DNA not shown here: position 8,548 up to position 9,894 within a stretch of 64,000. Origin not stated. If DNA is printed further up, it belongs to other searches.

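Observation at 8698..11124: Secreted sulfatase carrying a duplicated Cys/Lys-rich C-terminal module of unknown function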

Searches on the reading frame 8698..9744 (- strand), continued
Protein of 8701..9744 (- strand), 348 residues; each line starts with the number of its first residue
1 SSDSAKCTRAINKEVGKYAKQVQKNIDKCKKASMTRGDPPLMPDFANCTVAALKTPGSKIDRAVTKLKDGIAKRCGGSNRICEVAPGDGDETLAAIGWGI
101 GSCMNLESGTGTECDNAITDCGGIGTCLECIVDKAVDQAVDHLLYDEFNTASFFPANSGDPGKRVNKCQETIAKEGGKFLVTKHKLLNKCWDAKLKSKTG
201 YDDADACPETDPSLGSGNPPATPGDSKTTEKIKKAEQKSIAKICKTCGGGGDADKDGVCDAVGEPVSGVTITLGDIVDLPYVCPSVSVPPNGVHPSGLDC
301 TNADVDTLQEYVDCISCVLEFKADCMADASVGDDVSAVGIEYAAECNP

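Call 60: search_protein_families(library=pfam, alignment_id=A5, max_evalue=0.001)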
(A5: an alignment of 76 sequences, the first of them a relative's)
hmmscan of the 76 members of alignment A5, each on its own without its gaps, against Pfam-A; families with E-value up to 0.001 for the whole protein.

A. member 1, P0027 (824 aa): 0 families

B. families by the number of members that match (of 76 scanned): 12 families
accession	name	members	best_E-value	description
PF13948.11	DUF4215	4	1.4e-06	Domain of unknown function (DUF4215)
PF13517.12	FG-GAP_3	2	4.3e-39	FG-GAP-like repeat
PF07603.17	Lcl_C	2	2.4e-30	Lcl C-terminal domain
PF08450.18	SGL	1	3.9e-46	SMP-30/Gluconolactonase/LRE-like region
PF02368.24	Big_2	1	9.7e-22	Bacterial Ig-like domain (group 2)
PF24247.1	DUF7450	1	2.3e-20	Repeat of unknown function (DUF7450)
PF01839.29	FG-GAP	1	9.6e-16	FG-GAP repeat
PF17892.7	Cadherin_5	1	9.3e-13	Cadherin-like domain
PF17803.7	Cadherin_4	1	2.7e-08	Bacterial cadherin-like domain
PF07588.17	DUF1554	1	1.4e-07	Protein of unknown function (DUF1554)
PF07081.18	DUF1349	1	1.1e-06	Protein of unknown function (DUF1349)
PF10503.15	Esterase_PHB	1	2.9e-06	Esterase PHB depolymerase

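Call 61: find_encoding_contigs(protein=P0001, flank=6000, max_places=3)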
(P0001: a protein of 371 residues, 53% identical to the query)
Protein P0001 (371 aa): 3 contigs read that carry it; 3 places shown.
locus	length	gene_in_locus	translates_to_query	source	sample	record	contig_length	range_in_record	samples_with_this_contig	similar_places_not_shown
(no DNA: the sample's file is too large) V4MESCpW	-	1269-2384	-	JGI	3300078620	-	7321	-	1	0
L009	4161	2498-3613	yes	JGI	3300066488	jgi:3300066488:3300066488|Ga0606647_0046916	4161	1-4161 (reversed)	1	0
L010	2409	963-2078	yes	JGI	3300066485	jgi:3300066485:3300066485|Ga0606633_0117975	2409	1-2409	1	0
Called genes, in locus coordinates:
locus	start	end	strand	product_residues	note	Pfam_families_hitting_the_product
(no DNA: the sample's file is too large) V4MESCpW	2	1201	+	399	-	?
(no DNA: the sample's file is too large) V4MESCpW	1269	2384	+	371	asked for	-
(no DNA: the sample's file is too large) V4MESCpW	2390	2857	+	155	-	PF09721:Exosortase_EpsH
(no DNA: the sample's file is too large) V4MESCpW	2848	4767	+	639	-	-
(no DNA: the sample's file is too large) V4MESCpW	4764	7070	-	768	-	PF18364:Molybdopterin_N, PF00384:Molybdopterin, PF01568:Molydop_binding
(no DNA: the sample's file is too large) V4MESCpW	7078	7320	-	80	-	?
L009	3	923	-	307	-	?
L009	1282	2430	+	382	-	PF01266:DAO (faint), PF01494:FAD_binding_3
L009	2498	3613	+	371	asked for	-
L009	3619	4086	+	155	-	PF09721:Exosortase_EpsH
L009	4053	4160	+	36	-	?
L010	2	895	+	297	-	?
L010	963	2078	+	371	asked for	-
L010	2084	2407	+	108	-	?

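Call 62: find_encoding_contigs(protein=P0005, flank=8000, max_places=2)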
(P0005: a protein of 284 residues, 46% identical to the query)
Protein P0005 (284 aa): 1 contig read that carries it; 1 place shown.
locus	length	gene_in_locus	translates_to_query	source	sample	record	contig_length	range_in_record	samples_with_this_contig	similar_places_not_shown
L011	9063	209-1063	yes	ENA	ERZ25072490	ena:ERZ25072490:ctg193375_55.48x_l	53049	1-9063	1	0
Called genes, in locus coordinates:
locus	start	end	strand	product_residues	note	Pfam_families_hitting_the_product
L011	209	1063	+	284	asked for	-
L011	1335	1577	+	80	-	-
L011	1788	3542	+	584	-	-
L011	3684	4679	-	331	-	PF08240:ADH_N, PF00107:ADH_zinc_N, PF13602:ADH_zinc_N_2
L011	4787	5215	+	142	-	PF00383:dCMP_cyt_deam_1, PF14437:MafB19-deam, PF14439:Bd3614-deam (weak)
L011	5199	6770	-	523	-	PF13298:LigD_N, PF01068:DNA_ligase_A_M, PF04679:DNA_ligase_A_C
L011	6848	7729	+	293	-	PF02735:Ku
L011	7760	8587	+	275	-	PF13411:MerR_1, PF13431:TPR_17 (faint), PF13424:TPR_12 (faint), PF00515:TPR_1 (faint), PF07719:TPR_2 (faint), PF13432:TPR_16 (weak), PF13414:TPR_11 (weak), PF13432:TPR_16 (weak), +5 more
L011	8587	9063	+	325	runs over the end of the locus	PF21686:LigD_Prim-Pol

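Call 66: search_protein_families(library=ncbifam, proteins=[L009:3619-4086:+, P0010, P0007, P0003], max_evalue=0.01)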
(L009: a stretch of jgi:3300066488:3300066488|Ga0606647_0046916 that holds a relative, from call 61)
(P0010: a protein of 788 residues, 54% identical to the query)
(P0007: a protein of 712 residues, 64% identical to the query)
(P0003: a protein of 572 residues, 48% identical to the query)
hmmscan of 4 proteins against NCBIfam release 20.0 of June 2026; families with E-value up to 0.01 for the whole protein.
L009:3619-4086:+ (155 aa): 15 families
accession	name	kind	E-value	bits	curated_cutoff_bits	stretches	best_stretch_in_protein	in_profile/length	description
TIGR04177.1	exosort_XrtH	exception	1.4e-16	60.9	86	1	39-154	34-151/158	exosortase H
TIGR04144.1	archaeo_VPXXXP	exception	6.6e-13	48.9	150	1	13-154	7-149/156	archaeosortase B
TIGR04178.1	exo_archaeo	signature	1.2e-11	44.8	23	1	69-152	1-90/97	exosortase/archaeosortase family protein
NF046081.1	exosort_XrtX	exception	1.7e-10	41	170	1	12-154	13-158/168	exosortase X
TIGR04300.1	exosort_XrtM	exception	3.5e-09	37.3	125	1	61-154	47-140/150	exosortase family protein XrtM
TIGR04128.1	exoso_Fjoh_1448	exception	2.6e-06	27.7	90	1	67-155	81-169/174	exosortase family protein XrtF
NF033505.2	paceosortase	exception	7.6e-06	26.1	80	1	56-145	45-135/167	pacearchaeosortase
NF038142.1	exosort_XrtW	exception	0.00017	20.1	425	1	41-155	143-264/494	exosortase W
NF033464.1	cyanoexo_CrtC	exception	0.00023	20.8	225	1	36-120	148-236/278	cyanoexosortase C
NF046083.1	exosort_XrtY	exception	0.00027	20.8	160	1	43-137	56-151/168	exosortase Y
TIGR02602.1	8TM_EpsH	subfamily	0.0005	19.6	105.55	1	35-149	112-226/241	exosortase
TIGR04125.1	exosort_PGF_TRM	exception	0.001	18.5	75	1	35-131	104-204/271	archaeosortase A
NF035943.2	exosort_XrtV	exception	0.0011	18.3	313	1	33-89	135-191/270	exosortase V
TIGR03109.2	exosort_XrtA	exception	0.0012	18.3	208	1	34-127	130-227/261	exosortase A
NF045528.1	heimosortase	equivalog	0.0033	17.5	130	1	68-142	85-159/199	heimdallarchaeosortase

P0010 (788 aa): 0 families

P0007 (712 aa): 0 families

P0003 (572 aa): 0 families
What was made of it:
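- The stand-alone member P0001 is followed 6 bp later by a 155-aa mini-exosortase (TIGR04178 at 44.8 bits against a cut-off of 23; XrtH-like at 1.4e-16) (calls 61, 66).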

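Call 78: predict_structure(alignment_id=A6)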
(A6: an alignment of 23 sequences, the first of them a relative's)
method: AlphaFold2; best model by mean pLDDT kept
length: 445 residues; sequences in the alignment: 23
mean_pLDDT: 65.0   pTM: 0.61
mean pLDDT of the five models: 65.0, 64.2, 64.0, 63.3, 63.1
residues with pLDDT >= 90: 133; 70-90: 84; 50-70: 59; < 50: 169
segments of 3 or more residues with pLDDT < 50: 1-3, 239-244, 286-445
pLDDT, mean of each block of 10 residues (from residue 1): 51 62 64 90 94 95 91 96 98 94 83 77 94 94 87 72 90 94 92 87 94 93 80 54 61 84 86 66 51 28 31 29 34 40 41 39 33 31 30 35 35 35 33 32 26
secondary structure, 60 per line:
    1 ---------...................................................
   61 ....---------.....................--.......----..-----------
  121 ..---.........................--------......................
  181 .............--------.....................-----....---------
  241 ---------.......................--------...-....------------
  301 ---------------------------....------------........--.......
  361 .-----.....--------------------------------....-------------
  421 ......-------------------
elements in order: H10-64 H74-94 H97-103 H126-150 H159-193 H202-222 H228-231 H250-272 H285-288 E328-331 E344-351 E354-361 E367-371 E404-407 E421-426
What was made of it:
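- A 27-31%-identical relative gives the same helix plan, with mean pLDDT above 90 over most of its didomain (call 78).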

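Call 80: fold_search(model_id=the predicted structure, library=pdb)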
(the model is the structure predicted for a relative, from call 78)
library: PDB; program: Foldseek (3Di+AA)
matches with E <= 10: 328; with E <= 0.001: 0
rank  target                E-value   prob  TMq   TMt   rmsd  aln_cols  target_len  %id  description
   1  7cbc_B                2.0e-01  0.15  0.11  0.14  23.4       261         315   11  Crystal structure of a de novo designed switch protein caging a hemagglutinin binder (released 2020-12-23)
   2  5vxk_A                2.2e-01  0.11  0.11  0.15  21.3       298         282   12  2.55 A resolution structure of IpaD from Shigella flexneri in complex with single-domain antibody JMK-H2 (released 2017-08-30)
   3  7x0t_A                3.5e-01  0.10  0.11  0.08  29.2       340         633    9  Cryo-EM structure of human ABCD1 E630Q in the presence of C26:0-CoA and ATP (released 2023-03-22)
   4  7jh5_A                4.0e-01  0.11  0.11  0.15  22.7       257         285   12  Co-LOCKR: de novo designed protein switch (released 2020-09-02)
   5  7jh5_B                4.4e-01  0.13  0.12  0.17  21.7       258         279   11  Co-LOCKR: de novo designed protein switch (released 2020-09-02)
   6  5e8h_B                5.1e-01  0.14  0.15  0.21  18.3       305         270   12  Crystal structure of geranylfarnesyl pyrophosphate synthases 2 from Arabidopsis thaliana (released 2015-11-11)
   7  7nmq                  5.1e-01  0.11  0.13  0.15  20.7       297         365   11  Bacillus cereus HblL1 toxin component (released 2021-04-07)
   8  1t8b_A                5.9e-01  0.33  0.22  0.35  10.2       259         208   10  Crystal structure of refolded PHOU-like protein (gi 2983430) from Aquifex aeolicus (released 2004-12-07)
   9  4uos                  5.9e-01  0.11  0.10  0.21  23.5       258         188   11  Thermodynamic hyperstability in parametrically designed helical bundles (released 2014-11-05)
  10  4akk_A                5.9e-01  0.11  0.15  0.17  23.9       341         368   12  Structure of the NasR transcription antiterminator (released 2012-06-20)
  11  5e8k_B                6.5e-01  0.16  0.15  0.22  21.8       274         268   10  Crystal structure of polyprenyl pyrophosphate synthase 2 from Arabidopsis thaliana (released 2015-11-11)
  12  9j3v_D                6.5e-01  0.15  0.16  0.24  18.2       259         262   11  Fe2+/Fe2+ PolF-L-isoleucine complex (released 2025-10-08)
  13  7x8v_E                6.5e-01  0.09  0.10  0.20  23.3       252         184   12  Cooperative regulation of PBI1 and MAPKs controls WRKY45 transcription factor in rice immunity (released 2022-04-06)
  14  7x8v_A                6.5e-01  0.09  0.10  0.20  23.0       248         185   10  Cooperative regulation of PBI1 and MAPKs controls WRKY45 transcription factor in rice immunity (released 2022-04-06)
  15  7zdu_C                6.5e-01  0.09  0.16  0.13  30.0       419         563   10  Occ(apo/return) conformation of CydDC mutant (E500Q.C) in ATP(CydC)/ATP(CydD) bound state (Dataset-19) (released 2023-04-19)
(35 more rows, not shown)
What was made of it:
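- Closest known: Tandem three-helix-bundle proteins such as PhoU. Same: These were the highest-probability Foldseek rows for the compact relative (call 80).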
